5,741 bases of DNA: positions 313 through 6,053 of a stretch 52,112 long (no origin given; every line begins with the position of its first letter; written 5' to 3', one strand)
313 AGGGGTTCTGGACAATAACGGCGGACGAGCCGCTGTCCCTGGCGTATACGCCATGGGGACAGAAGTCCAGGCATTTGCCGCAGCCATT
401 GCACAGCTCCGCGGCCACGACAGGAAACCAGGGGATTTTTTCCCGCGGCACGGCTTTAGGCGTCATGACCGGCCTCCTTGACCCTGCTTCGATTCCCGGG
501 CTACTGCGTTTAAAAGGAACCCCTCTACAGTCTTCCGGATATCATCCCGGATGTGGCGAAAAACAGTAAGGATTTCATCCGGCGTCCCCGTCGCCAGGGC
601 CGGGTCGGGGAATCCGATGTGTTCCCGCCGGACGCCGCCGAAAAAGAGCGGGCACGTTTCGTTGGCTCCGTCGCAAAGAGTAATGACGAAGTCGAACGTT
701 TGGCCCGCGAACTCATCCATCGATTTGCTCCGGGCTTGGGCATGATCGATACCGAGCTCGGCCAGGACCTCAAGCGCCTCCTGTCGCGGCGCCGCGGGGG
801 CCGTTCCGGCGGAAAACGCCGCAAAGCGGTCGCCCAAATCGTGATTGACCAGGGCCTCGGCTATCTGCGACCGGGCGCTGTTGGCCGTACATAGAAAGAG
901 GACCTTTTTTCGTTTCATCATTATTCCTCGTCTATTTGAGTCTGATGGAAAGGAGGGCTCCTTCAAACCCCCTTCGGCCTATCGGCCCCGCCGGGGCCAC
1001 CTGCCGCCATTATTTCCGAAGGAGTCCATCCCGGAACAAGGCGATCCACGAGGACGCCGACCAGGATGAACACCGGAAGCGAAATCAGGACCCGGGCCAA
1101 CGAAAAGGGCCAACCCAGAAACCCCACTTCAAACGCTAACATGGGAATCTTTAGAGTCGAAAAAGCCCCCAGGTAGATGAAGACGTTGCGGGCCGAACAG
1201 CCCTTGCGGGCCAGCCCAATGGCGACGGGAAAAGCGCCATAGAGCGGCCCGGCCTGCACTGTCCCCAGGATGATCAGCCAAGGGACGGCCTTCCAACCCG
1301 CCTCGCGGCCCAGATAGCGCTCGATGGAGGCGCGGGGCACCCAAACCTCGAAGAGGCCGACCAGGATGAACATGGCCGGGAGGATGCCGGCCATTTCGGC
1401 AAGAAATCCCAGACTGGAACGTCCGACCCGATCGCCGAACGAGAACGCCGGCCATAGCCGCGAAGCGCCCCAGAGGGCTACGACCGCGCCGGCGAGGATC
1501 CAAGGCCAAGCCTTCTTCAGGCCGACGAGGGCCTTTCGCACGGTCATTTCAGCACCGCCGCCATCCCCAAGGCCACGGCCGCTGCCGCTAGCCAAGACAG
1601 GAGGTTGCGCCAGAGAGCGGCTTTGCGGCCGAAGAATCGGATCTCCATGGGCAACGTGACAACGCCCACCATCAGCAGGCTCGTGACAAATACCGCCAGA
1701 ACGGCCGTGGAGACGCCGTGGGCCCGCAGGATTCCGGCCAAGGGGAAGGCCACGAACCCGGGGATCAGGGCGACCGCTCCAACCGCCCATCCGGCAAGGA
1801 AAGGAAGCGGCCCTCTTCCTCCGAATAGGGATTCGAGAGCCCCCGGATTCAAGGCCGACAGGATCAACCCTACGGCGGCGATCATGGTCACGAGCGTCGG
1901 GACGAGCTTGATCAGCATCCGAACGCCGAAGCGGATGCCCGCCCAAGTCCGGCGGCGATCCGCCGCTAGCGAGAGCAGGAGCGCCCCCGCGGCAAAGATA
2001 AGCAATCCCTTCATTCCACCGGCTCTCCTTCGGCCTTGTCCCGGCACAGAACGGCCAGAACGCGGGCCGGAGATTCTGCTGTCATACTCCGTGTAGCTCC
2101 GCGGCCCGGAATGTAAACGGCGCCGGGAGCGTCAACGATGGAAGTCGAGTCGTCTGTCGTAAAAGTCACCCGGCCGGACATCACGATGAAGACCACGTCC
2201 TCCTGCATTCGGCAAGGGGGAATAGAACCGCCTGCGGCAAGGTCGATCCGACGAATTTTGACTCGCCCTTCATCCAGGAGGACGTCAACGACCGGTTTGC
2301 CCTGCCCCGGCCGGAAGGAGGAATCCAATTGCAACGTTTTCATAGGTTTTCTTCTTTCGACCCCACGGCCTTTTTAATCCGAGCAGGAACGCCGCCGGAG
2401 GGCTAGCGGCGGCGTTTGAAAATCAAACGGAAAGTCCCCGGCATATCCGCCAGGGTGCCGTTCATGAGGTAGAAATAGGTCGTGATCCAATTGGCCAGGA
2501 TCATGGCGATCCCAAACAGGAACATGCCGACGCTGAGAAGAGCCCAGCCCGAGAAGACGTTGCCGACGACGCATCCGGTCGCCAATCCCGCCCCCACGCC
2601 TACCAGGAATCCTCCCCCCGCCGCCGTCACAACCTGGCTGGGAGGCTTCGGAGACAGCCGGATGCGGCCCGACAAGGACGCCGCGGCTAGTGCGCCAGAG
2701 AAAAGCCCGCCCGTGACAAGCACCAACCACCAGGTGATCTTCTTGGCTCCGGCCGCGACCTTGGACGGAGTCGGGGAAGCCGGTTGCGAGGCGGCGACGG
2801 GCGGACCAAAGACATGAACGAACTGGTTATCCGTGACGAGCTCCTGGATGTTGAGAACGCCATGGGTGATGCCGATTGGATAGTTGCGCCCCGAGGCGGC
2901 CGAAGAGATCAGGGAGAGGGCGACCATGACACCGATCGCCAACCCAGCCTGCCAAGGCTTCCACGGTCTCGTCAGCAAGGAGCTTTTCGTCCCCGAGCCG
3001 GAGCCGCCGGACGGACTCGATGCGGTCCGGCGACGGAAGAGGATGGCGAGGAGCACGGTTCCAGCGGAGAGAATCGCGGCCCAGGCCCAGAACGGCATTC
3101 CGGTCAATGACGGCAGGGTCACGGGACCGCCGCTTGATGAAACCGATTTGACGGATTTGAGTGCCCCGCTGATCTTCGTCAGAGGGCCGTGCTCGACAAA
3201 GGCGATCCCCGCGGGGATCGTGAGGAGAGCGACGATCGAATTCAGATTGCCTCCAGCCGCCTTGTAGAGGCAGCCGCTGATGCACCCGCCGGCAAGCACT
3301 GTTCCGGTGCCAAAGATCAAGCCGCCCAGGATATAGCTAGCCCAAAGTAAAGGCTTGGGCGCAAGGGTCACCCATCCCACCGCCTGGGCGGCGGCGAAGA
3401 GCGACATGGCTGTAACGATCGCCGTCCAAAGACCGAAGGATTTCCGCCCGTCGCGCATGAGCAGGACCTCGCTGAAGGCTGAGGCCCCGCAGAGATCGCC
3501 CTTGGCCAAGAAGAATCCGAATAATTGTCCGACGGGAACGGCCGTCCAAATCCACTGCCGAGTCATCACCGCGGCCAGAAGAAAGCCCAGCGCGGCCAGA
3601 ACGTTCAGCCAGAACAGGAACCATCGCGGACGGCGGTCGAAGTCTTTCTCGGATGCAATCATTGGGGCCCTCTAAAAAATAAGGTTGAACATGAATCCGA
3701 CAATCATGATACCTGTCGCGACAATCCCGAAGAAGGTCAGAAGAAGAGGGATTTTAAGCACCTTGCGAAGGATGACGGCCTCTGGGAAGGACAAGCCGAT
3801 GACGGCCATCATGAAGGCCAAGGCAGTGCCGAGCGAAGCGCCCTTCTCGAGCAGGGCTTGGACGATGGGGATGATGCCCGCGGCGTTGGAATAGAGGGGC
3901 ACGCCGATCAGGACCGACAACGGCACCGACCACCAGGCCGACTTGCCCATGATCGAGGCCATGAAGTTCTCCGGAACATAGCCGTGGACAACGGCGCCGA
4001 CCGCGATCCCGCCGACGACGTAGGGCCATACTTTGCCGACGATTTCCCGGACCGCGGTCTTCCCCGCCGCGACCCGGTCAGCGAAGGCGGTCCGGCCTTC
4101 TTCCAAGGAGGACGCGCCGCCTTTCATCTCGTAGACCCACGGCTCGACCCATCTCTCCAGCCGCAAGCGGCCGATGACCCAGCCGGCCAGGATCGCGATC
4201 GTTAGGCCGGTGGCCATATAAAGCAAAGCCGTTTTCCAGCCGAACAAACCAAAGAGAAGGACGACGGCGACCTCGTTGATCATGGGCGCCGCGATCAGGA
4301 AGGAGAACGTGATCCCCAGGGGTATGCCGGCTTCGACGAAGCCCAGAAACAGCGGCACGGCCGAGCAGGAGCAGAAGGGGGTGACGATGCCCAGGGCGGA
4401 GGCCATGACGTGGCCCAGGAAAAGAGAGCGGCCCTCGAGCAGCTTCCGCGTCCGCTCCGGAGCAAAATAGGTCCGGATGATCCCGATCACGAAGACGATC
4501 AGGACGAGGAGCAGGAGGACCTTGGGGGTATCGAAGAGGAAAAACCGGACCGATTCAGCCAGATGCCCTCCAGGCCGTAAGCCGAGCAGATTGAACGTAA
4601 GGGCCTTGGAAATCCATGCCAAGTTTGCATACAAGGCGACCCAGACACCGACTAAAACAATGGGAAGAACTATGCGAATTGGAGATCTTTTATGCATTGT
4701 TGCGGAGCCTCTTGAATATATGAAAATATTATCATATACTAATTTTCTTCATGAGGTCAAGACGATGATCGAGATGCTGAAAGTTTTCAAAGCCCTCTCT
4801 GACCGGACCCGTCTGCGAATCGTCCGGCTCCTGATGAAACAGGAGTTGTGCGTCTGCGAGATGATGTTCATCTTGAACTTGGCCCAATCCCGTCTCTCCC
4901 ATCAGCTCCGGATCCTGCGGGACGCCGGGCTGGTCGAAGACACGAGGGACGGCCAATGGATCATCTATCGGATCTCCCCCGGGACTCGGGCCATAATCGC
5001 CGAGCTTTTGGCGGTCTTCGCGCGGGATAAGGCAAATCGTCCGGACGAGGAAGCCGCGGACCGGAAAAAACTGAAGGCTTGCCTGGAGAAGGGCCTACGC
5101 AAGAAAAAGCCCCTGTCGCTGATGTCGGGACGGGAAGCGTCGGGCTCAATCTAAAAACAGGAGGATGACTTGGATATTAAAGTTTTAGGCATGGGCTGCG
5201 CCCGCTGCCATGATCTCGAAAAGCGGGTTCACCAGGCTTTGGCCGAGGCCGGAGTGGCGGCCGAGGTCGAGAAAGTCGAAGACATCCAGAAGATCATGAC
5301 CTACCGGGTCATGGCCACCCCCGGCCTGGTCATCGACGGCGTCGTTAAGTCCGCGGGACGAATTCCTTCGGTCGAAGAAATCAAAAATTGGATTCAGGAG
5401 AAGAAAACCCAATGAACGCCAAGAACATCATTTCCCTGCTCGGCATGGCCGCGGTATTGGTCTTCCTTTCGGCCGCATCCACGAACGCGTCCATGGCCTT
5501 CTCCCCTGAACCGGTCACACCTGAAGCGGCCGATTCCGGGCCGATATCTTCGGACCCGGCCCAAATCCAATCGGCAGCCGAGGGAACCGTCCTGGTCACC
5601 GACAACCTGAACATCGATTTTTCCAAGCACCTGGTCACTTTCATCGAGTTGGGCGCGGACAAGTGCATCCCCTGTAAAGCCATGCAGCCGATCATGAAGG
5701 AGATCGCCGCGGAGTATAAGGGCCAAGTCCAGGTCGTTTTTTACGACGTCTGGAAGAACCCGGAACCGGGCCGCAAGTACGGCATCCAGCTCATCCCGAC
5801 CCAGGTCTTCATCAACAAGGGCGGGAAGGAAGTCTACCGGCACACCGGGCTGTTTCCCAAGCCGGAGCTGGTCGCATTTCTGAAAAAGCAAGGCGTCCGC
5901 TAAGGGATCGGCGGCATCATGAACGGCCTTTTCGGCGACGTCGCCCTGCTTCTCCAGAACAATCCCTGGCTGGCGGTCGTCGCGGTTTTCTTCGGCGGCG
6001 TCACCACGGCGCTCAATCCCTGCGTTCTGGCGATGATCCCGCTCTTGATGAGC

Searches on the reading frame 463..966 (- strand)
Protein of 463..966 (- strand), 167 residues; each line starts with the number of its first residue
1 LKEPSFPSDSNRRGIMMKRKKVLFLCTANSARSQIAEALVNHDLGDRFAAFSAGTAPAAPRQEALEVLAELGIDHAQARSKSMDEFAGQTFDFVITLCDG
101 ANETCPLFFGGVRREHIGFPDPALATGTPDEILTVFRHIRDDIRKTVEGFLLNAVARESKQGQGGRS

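Call 71: search_protein_families(library=pfam, proteins=[window:463-966:-], max_evalue=0.001)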
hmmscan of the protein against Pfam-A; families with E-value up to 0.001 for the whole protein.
window:463-966:- (167 aa): 1 family
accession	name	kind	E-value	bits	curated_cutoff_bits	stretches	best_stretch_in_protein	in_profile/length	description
PF01451.26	LMWPc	-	1.4e-16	61.5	23.2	1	22-151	1-144/144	Low molecular weight phosphotyrosine protein phosphatase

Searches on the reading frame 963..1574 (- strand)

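Call 71: search_protein_families(library=pfam, proteins=[window:963-1574:-], max_evalue=0.001)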
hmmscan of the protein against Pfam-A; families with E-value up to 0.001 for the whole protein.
window:963-1574:- (203 aa): 1 family
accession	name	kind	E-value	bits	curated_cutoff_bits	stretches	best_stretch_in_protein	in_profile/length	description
PF03773.19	ArsP_1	-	8.3e-11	42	32.3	1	64-181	19-136/294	Predicted permease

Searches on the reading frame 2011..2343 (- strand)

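Call 71: search_protein_families(library=pfam, proteins=[window:2011-2343:-], max_evalue=0.001)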
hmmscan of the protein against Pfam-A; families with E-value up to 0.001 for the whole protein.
window:2011-2343:- (110 aa): 1 family
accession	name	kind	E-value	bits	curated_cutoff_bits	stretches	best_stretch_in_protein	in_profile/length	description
PF07883.17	Cupin_2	-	0.00049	20.2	27.2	1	33-98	3-69/70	Cupin domain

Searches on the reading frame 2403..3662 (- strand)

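Call 71: search_protein_families(library=pfam, proteins=[window:2403-3662:-], max_evalue=0.001)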
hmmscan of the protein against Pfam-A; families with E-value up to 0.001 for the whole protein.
window:2403-3662:- (419 aa): 1 family
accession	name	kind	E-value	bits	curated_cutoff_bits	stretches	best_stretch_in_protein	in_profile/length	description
PF04143.19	Sulf_transp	-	5.3e-55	187.6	27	1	54-393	1-310/310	Sulphur transport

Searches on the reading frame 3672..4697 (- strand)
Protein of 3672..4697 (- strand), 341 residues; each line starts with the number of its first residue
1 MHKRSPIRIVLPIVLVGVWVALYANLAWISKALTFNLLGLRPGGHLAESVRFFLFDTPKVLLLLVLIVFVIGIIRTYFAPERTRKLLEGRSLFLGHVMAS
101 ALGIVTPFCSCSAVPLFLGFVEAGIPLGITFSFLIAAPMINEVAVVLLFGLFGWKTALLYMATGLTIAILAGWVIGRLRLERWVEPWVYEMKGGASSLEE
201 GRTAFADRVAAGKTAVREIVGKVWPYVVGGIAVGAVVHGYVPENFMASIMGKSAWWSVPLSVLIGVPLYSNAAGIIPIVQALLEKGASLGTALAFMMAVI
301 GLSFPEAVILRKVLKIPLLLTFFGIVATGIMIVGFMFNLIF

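Call 3: search_protein_families(library=ncbifam, proteins=[window:3672-4697:-], max_evalue=0.01)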
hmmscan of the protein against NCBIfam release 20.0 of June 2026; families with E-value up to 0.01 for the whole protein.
window:3672-4697:- (341 aa): 2 families
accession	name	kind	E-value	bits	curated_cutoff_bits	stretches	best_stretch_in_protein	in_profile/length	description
NF040736.1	efflux_SaoE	equivalog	4.9e-37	128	325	1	64-340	22-297/352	efflux transporter SaoE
NF033936.1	CuZnOut_SO0444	equivalog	1.3e-25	90.3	300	2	208-340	181-312/351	SO_0444 family Cu/Zn efflux transporter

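Call 4: search_protein_families(library=pfam, proteins=[window:3672-4697:-], max_evalue=0.01)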
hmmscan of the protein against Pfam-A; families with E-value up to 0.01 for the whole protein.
window:3672-4697:- (341 aa): 1 family
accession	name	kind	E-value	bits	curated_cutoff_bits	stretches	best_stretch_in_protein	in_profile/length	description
PF03773.19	ArsP_1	-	3.3e-72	243.6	32.3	1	45-338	1-293/294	Predicted permease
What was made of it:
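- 3672..4697 (-): 'Type A' ArsP_1 permease (341 aa), divergent from arsR. It is only about 30% identical to the type-B permeases that normally precede the peptide. Pfam ArsP_1 E=3e-72 (call 4).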

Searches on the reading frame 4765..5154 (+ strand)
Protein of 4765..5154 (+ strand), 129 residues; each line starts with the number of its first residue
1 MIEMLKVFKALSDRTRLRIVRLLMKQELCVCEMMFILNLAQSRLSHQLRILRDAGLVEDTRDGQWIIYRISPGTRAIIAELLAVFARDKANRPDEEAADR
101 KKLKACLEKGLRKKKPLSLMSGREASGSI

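Call 3: search_protein_families(library=ncbifam, proteins=[window:4765-5154:+], max_evalue=0.01)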
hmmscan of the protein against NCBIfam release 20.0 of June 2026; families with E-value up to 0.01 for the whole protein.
window:4765-5154:+ (129 aa): 10 families
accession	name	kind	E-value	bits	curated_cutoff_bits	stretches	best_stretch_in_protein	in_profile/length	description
NF033788.1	HTH_metalloreg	subfamily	5.7e-28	96.5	55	1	5-73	2-71/77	metalloregulator ArsR/SmtB family transcription factor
NF007528.0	PRK10141.1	subfamily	1.5e-20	73.2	97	1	2-83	4-86/117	metalloregulator ArsR/SmtB family transcription factor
NF033789.1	repress_SdpR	subfamily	1.3e-15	57.1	100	1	7-71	1-65/79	autorepressor SdpR family transcription factor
NF040642.1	sulf_sens_BigR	equivalog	6.7e-13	48.5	155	1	3-86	9-93/95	sulfite-sensing transcriptional repressor BigR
NF045707.1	Dbac_1936_reg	equivalog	5.1e-11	42.5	115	1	7-75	10-78/99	ArsR/SmtB-type metalloregulator TsoR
NF041413.1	ArsR_Rv2640c_fam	equivalog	2.4e-10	40.8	155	1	7-74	35-105/118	Rv2640c family ArsR-like transcriptional regulator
NF047906.1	CdPbTransRegCmtR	equivalog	6.2e-08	32.5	150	1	5-88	12-97/104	Cd(II)/Pb(II)-sensing metalloregulatory transcriptional regulator CmtR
NF053602.1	Phr_regulator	exception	2.1e-05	24.2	320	1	4-60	2-58/191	heat shock transcription regulator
NF052532.1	TransRegPagRBaca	equivalog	0.00011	22.3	170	1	6-79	19-93/99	transcriptional repressor PagR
NF053755.1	MsvR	equivalog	0.0011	18.7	220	1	8-62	7-61/236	transcriptional factor MsvR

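Call 4: search_protein_families(library=pfam, proteins=[window:4765-5154:+], max_evalue=0.01)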
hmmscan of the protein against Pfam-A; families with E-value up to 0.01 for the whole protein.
window:4765-5154:+ (129 aa): 2 families
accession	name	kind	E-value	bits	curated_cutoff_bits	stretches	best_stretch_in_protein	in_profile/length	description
PF01022.26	HTH_5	-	1.1e-18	67.2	22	1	13-58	1-46/47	Bacterial regulatory protein, arsR family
PF12840.13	HTH_20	-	1.1e-06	29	27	1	11-58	1-49/51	Helix-turn-helix domain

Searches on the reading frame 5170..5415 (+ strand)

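Call 3: search_protein_families(library=ncbifam, proteins=[window:5170-5415:+], max_evalue=0.01)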
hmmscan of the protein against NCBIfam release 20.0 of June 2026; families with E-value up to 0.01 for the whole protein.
window:5170-5415:+ (81 aa): 3 families
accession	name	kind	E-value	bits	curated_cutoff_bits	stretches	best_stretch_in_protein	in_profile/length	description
TIGR00412.2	redox_disulf_2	subfamily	1.9e-32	111.5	62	1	2-76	1-75/75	MTH895/ArsE family thioredoxin-like protein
TIGR00411.1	redox_disulf_1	equivalog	4.9e-09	36.1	92.75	1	10-78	11-81/82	MJ0307 family thioredoxin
NF049942.1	DF_fam_seleno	subfamily_domain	0.0011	18.9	70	1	8-58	7-59/96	DF family (seleno)protein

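Call 4: search_protein_families(library=pfam, proteins=[window:5170-5415:+], max_evalue=0.01)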
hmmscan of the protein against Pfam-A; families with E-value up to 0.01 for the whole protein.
window:5170-5415:+ (81 aa): 1 family
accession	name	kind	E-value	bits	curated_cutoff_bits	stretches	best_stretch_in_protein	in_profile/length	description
PF13192.12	Thioredoxin_3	-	1.2e-29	102.6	24.8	1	1-76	1-76/76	Thioredoxin domain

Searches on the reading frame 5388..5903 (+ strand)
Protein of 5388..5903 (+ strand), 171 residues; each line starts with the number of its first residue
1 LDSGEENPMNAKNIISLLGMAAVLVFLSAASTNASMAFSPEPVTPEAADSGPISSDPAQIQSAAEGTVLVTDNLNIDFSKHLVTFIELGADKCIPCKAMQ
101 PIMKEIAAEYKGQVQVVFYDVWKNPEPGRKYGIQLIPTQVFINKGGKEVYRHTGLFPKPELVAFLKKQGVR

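Call 3: search_protein_families(library=ncbifam, proteins=[window:5388-5903:+], max_evalue=0.01)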
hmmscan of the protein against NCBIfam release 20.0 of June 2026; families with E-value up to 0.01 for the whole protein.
window:5388-5903:+ (171 aa): 12 families
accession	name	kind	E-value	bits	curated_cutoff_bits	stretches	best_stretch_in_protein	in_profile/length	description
TIGR01068.1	thioredoxin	equivalog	1.6e-15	57.1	96.8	1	83-167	16-99/101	thioredoxin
NF006898.0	PRK09381.1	equivalog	8.3e-13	48.7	138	1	72-165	11-104/109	thioredoxin TrxA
NF008229.0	PRK10996.1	equivalog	5.4e-10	39.1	125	1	72-167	43-137/141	thioredoxin TrxC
TIGR01126.1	pdi_dom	equivalog_domain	8.4e-08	32.5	107.2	1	79-168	11-104/105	protein disulfide-isomerase domain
TIGR01130.1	ER_PDI_fam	subfamily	6.2e-06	26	344.25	1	59-169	340-452/476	protein disulfide-isomerase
NF002854.0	PRK03147.1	subfamily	4.3e-05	23.5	170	0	129-167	133-171/176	thiol-disulfide oxidoreductase ResA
NF047697.1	ThioredTrxAClost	equivalog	7.8e-05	22.8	140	1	82-147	18-83/105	thioredoxin TrxA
TIGR02187.2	PDO_seleno_TRX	equivalog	0.00014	21.3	185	1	82-155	21-92/209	protein disulfide oxidoreductase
NF041561.1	PraA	equivalog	0.0005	19.6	150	1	15-123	4-115/166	alkane oxidation protein activator PraA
NF040730.1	CxCC_doxin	equivalog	0.00053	19.7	65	1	91-134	9-52/83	thioredoxin-like (seleno)protein SaoT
TIGR00411.1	redox_disulf_1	equivalog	0.0026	17.8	92.75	1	92-167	10-80/82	MJ0307 family thioredoxin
NF047660.1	HUIPC_Trx_selen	equivalog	0.0051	16.9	105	1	91-116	11-36/91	HUIPC motif thioredoxin-like (seleno)protein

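Call 4: search_protein_families(library=pfam, proteins=[window:5388-5903:+], max_evalue=0.01)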
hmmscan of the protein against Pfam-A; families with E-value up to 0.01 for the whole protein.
window:5388-5903:+ (171 aa): 6 families
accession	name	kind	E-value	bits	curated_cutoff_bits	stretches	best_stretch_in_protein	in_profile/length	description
PF00085.26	Thioredoxin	-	4.1e-14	52.9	23.5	1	80-167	16-103/103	Thioredoxin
PF13098.12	Thioredoxin_2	-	3.3e-09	37.5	27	1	82-165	8-104/104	Thioredoxin-like domain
PF13192.12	Thioredoxin_3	-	0.00017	22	24.8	1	91-160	8-69/76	Thioredoxin domain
PF13848.12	Thioredoxin_6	-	0.0042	17.4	27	1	98-167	112-184/184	Thioredoxin-like domain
PF14595.12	Thioredoxin_9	-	0.0083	16.5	25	0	75-150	35-112/129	Thioredoxin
PF13728.12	TraF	-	0.0087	16.3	23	0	90-150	138-207/224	F plasmid transfer operon protein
